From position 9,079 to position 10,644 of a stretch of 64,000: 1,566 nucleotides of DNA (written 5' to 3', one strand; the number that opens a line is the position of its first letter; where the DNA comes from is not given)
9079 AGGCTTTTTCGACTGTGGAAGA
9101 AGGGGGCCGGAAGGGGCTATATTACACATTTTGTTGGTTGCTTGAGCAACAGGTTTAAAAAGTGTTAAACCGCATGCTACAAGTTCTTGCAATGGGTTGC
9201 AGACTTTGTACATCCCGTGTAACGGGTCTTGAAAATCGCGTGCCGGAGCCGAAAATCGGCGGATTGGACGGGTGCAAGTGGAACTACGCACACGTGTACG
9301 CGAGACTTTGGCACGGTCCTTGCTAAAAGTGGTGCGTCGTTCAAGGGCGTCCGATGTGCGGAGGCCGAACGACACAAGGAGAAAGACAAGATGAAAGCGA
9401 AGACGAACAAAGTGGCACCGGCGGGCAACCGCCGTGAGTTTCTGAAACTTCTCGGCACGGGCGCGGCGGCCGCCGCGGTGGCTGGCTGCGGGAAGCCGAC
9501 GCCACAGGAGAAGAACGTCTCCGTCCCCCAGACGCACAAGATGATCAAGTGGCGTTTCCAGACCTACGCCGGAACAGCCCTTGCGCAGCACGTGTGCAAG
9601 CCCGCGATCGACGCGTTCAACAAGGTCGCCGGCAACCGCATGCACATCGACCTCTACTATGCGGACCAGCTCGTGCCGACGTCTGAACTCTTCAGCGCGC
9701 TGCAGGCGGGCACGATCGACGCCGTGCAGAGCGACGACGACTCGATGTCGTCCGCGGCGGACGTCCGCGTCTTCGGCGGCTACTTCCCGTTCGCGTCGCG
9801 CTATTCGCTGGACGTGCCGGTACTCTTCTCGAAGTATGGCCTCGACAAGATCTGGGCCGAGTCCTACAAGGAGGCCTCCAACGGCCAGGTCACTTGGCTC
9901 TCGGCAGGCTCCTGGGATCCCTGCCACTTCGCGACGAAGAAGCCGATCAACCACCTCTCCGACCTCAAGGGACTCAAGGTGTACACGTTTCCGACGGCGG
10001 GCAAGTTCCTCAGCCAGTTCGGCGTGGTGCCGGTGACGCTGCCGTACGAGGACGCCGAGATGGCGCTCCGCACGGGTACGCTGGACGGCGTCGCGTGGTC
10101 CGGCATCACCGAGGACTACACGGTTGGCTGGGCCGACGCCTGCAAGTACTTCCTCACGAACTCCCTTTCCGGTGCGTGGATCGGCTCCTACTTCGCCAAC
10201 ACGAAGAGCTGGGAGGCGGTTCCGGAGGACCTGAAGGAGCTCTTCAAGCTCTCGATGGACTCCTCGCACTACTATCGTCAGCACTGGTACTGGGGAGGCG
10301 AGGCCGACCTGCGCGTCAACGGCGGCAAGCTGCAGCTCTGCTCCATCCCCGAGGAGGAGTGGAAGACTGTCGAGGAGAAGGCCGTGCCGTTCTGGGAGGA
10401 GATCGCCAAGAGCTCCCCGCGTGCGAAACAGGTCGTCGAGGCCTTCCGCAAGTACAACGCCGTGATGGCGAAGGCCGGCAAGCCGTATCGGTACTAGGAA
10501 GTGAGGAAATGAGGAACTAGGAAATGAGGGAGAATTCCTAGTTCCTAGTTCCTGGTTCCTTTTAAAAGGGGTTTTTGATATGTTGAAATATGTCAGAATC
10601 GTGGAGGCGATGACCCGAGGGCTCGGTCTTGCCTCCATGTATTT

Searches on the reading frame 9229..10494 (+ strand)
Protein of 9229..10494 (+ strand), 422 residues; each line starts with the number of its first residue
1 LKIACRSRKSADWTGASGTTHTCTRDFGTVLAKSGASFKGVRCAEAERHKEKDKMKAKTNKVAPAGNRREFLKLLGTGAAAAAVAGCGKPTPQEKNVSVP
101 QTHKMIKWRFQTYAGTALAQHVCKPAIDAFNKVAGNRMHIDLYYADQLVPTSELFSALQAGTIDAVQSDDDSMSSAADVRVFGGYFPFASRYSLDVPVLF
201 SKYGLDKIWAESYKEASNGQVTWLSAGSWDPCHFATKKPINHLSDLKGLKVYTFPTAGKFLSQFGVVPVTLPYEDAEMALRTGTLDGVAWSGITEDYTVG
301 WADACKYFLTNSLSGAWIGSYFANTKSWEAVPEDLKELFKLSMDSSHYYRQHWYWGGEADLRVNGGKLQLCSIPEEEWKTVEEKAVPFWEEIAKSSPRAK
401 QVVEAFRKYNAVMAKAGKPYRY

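Call 3: search_protein_families(library=pfam, proteins=[window:9229-10494:+], max_evalue=0.01)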
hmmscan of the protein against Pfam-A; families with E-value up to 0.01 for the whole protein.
window:9229-10494:+ (422 aa): 2 families
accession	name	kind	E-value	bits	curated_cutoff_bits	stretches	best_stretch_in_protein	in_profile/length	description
PF03480.18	DctP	-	1.3e-18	67.8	23.4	1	131-394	23-284/286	Bacterial extracellular solute-binding protein, family 7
PF10518.14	TAT_signal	-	0.0053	17.1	22.7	0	67-85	3-21/21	TAT (twin-arginine translocation) pathway signal sequence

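Call 4: search_protein_families(library=ncbifam, proteins=[window:9229-10494:+], max_evalue=0.01)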
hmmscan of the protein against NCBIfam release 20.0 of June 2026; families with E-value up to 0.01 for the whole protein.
window:9229-10494:+ (422 aa): 4 families
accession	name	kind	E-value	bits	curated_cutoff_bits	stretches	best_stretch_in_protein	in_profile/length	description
NF037995.1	TRAP_S1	subfamily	4.8e-15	55.6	50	1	221-345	108-233/271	TRAP transporter substrate-binding protein DctP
TIGR00787.1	dctP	subfamily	3.6e-07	29.9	175.05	1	131-352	23-240/257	DctP family TRAP transporter solute-binding subunit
TIGR01409.1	TAT_signal_seq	domain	0.00026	21.2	16.7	1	67-90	2-22/29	twin-arginine translocation signal domain-containing protein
TIGR02811.1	formate_TAT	hypoth_equivalog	0.0013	19.1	48.45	1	65-88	8-31/66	formate dehydrogenase region TAT target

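Call 11: search_solved_structures(query=window:9229-10494:+, max_evalue=0.001, show_alignments=1)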
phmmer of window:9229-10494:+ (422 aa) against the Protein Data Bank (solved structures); distinct sequences matched with E-value up to 0.001: 45.
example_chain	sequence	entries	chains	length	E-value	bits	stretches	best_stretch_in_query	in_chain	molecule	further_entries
4uab_A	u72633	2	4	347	4e-148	497.2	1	103-422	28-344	Twin-arginine translocation pathway signal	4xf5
4yzz_A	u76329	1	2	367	6.9e-15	58.2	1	68-410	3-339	TRAP TRANSPORTER SOLUTE BINDING PROTEIN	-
4yic_A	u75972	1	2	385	8.2e-15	58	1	68-410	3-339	TRAP TRANSPORTER SOLUTE BINDING PROTEIN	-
4pet_A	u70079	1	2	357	2.7e-14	56.3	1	236-410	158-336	Extracellular solute-binding protein, family 7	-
7ug8_A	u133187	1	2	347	2.3e-13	53.2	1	129-409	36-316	Ketoacid-binding protein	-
4n6d_A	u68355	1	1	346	5.6e-12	48.6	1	179-390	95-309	TRAP dicarboxylate transporter-DctP subunit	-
5cm6_A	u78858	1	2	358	7.1e-12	48.3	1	237-355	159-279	TRAP dicarboxylate transporter-DctP subunit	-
2zzv_A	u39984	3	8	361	1.6e-09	40.5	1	67-402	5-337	ABC transporter, solute-binding protein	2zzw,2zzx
4n91_A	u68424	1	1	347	5.5e-09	38.8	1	134-412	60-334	TRAP dicarboxylate transporter, DctP subunit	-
3b50_A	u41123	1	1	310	1.8e-08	37.1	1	132-398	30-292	Sialic acid-binding periplasmic protein siaP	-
2xwk_A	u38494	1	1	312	2e-08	36.9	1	132-398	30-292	SIALIC ACID-BINDING PERIPLASMIC PROTEIN SIAP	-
2xwi_A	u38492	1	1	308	2e-08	36.9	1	132-397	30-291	SIALIC ACID-BINDING PERIPLASMIC PROTEIN SIAP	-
8cp7_A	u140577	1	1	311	2.1e-08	36.9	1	131-398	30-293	Sialic acid-binding periplasmic protein SiaP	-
2v4c_A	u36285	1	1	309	2.2e-08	36.8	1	132-398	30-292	SIALIC ACID-BINDING PERIPLASMIC PROTEIN SIAP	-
2xwv_A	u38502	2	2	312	2.2e-08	36.8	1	132-398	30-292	SIALIC ACID-BINDING PERIPLASMIC PROTEIN SIAP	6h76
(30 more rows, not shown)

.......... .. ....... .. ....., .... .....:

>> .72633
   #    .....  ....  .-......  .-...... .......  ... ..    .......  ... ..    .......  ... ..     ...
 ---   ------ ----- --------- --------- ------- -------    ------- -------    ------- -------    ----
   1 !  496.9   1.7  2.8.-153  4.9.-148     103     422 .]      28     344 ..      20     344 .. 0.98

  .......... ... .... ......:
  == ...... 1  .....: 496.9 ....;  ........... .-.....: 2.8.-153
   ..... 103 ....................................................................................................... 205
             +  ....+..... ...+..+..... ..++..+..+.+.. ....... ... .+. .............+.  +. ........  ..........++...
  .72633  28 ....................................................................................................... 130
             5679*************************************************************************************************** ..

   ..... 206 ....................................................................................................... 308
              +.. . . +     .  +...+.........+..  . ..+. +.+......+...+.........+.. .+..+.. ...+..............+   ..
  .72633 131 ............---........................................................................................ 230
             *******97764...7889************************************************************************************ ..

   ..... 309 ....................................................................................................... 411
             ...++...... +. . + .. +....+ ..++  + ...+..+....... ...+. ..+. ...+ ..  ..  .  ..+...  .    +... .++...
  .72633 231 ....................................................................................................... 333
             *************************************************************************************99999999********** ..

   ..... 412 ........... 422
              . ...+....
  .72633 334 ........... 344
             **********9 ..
